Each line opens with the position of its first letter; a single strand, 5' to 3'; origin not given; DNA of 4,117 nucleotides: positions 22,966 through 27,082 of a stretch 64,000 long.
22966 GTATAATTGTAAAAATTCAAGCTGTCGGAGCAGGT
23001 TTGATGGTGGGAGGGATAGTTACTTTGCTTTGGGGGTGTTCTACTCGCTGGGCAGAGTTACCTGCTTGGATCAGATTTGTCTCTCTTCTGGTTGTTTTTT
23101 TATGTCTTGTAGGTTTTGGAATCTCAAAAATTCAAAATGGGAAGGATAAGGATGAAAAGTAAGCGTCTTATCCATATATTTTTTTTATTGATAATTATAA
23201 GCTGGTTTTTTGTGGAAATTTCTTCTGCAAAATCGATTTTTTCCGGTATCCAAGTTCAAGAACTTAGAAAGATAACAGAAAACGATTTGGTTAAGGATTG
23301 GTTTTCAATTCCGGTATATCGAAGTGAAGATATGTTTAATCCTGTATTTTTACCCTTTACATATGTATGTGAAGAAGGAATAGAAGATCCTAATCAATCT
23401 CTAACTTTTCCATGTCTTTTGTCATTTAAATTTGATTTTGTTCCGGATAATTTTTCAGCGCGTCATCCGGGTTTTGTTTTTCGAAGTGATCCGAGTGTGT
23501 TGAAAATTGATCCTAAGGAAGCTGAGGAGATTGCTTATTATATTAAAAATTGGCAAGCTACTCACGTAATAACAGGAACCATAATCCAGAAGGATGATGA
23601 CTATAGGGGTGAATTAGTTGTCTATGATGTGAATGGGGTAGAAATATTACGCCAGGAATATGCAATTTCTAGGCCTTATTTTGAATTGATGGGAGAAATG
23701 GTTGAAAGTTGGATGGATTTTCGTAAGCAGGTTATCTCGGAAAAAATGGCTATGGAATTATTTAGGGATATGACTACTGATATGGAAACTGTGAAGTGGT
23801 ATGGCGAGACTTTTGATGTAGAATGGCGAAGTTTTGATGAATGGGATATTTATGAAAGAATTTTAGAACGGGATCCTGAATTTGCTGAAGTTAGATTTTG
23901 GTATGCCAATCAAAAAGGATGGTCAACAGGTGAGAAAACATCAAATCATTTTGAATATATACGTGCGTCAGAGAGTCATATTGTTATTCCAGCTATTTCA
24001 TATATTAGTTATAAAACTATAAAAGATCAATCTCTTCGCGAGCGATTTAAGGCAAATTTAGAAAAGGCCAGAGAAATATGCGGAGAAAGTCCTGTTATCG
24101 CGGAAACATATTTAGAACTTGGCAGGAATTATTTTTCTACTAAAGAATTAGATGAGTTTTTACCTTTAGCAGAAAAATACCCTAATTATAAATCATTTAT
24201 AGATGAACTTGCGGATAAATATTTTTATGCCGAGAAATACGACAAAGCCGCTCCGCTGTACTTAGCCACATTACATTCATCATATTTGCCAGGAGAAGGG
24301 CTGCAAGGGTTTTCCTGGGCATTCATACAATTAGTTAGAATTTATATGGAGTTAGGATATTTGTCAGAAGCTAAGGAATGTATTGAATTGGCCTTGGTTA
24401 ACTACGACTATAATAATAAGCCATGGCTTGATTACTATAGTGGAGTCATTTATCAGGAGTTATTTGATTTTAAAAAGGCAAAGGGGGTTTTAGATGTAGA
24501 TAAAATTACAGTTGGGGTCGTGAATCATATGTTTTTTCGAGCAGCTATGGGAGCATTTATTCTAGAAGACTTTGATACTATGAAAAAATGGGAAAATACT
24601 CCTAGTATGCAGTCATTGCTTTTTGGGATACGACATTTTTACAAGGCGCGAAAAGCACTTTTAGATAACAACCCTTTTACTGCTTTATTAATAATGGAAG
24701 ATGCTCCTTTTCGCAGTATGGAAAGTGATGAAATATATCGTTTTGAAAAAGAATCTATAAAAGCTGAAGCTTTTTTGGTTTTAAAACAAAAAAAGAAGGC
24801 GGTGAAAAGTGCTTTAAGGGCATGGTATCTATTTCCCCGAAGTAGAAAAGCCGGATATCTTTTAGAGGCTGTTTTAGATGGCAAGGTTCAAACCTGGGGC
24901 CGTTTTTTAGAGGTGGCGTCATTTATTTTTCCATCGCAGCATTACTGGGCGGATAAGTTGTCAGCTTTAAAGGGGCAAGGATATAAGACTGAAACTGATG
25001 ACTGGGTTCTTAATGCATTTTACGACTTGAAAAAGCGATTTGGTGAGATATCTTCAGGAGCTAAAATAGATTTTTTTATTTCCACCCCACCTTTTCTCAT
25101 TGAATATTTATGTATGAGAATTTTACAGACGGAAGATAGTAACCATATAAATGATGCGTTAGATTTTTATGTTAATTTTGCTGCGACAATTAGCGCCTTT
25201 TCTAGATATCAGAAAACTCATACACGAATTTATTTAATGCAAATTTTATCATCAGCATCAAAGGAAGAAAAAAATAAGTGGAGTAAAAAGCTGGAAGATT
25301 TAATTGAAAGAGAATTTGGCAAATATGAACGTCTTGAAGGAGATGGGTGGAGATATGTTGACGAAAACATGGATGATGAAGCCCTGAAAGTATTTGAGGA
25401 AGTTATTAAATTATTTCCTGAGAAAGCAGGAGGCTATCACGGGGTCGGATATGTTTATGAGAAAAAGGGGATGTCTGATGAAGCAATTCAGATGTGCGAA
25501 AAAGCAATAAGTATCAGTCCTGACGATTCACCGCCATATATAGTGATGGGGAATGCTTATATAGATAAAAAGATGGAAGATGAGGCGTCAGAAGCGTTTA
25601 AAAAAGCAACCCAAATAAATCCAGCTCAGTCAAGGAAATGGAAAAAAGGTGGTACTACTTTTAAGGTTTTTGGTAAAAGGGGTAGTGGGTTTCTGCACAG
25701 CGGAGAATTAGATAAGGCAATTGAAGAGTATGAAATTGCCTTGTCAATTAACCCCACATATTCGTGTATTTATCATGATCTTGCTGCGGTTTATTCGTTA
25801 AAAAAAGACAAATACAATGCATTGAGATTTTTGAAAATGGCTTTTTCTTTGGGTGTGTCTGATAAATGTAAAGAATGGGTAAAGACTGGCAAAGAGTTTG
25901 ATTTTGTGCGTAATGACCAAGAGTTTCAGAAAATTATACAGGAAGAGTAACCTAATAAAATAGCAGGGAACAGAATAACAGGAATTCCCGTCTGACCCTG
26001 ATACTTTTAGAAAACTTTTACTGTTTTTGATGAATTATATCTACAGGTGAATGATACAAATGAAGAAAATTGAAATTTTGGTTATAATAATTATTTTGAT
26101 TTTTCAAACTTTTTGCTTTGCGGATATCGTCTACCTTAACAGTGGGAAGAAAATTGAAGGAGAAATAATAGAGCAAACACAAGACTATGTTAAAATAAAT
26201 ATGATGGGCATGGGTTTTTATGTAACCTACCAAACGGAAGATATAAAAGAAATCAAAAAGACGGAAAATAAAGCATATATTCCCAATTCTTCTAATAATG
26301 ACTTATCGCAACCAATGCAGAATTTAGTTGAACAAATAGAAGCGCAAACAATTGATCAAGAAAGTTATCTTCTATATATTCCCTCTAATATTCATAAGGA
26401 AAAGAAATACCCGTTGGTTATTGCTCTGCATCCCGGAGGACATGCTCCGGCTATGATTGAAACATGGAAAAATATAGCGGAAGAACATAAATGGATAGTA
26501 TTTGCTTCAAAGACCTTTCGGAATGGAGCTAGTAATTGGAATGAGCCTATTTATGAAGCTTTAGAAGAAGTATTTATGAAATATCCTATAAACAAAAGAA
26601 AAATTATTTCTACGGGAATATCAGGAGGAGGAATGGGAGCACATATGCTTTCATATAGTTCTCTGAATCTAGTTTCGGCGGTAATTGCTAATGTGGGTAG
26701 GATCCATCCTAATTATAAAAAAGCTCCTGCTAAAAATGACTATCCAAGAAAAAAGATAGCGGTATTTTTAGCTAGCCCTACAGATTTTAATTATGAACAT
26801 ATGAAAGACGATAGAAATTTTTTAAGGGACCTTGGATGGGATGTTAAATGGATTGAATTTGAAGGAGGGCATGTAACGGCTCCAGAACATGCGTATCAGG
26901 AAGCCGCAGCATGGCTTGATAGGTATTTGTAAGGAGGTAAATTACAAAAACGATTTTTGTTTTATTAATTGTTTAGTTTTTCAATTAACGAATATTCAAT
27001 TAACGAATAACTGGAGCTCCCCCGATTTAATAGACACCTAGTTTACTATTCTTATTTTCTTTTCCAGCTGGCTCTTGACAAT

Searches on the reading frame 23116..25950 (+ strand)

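Call 46: search_protein_families(library=pfam, proteins=[window:23116-25950:+], max_evalue=0.001)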
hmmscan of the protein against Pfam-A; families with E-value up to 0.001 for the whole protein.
window:23116-25950:+ (944 aa): 12 families
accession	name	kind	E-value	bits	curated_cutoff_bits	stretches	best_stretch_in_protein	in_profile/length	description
PF07719.23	TPR_2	-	7.3e-22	76.1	27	0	773-804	3-34/34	Tetratricopeptide repeat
PF13181.12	TPR_8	-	9.8e-22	75.7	25.7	2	774-804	4-34/34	Tetratricopeptide repeat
PF00515.34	TPR_1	-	1.7e-16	59.7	27.8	1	774-804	4-34/34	Tetratricopeptide repeat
PF14559.12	TPR_19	-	2e-16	60.5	25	1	785-839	5-59/68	Tetratricopeptide repeat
PF13431.12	TPR_17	-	6.9e-16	57.6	24.4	0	872-898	2-28/34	Tetratricopeptide repeat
PF13428.12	TPR_14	-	2.6e-15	55.9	23.5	0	401-438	2-39/44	Tetratricopeptide repeat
PF13414.12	TPR_11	-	1.2e-13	50.9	26.8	1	862-893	7-38/42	TPR repeat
PF13424.12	TPR_12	-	1.9e-12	47.7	30.1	0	774-834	6-74/77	Tetratricopeptide repeat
PF13432.12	TPR_16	-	9.1e-10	39.2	32.7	0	754-804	14-64/65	Tetratricopeptide repeat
PF13174.12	TPR_6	-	3.7e-07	30.8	26.3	0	750-769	13-32/33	Tetratricopeptide repeat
PF13176.12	TPR_7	-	7.2e-07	29.2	27.9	0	777-805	5-33/36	Tetratricopeptide repeat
PF25063.1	ARM_TT21_C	-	0.00091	19.6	35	0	808-847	98-137/209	Tetratricopeptide repeat protein 21 C-terminal ARM domain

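Call 67: search_protein_families(library=padloc, proteins=[window:23116-25950:+], max_evalue=0.001)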
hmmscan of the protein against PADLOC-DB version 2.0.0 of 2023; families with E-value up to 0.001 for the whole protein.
window:23116-25950:+ (944 aa): 0 families

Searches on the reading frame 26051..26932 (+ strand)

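Call 3: search_protein_families(library=pfam, proteins=[window:26051-26932:+], max_evalue=0.01)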
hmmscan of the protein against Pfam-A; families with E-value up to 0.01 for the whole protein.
window:26051-26932:+ (293 aa): 0 families

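Call 5: search_protein_families(library=ncbifam, proteins=[window:26051-26932:+], max_evalue=0.01)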
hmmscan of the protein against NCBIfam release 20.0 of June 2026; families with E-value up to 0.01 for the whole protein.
window:26051-26932:+ (293 aa): 6 families
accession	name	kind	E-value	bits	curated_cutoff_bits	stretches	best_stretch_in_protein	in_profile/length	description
NF050058.1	e_dPHAscl_type1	hypoth_equivalog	7.1e-11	42.1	150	1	103-223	7-144/276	extracellular catalytic domain type 1 short-chain-length polyhydroxyalkanoate depolymerase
NF047433.1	Lepto_7_Nterm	domain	3.7e-09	36.2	43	1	11-51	2-42/63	LA_0442/LA_0875 N-terminal domain-containing protein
NF041881.1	PTPDL_fam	equivalog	1.3e-07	31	200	1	15-75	3-58/339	PTPDL family protein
NF047503.1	LB_137_fam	subfamily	0.00043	19.6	200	1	13-54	2-43/288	LB_137 family protein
TIGR01840.1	esterase_phb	subfamily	0.0018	17.8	107.85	0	107-158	2-54/213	PHB depolymerase family esterase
TIGR02603.1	CxxCH_TIGR02603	domain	0.0021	18.1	68.15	1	26-97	62-132/134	putative heme-binding domain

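Call 67: search_protein_families(library=padloc, proteins=[window:26051-26932:+], max_evalue=0.001)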
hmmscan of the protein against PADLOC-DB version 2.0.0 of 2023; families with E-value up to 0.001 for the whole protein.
window:26051-26932:+ (293 aa): 0 families
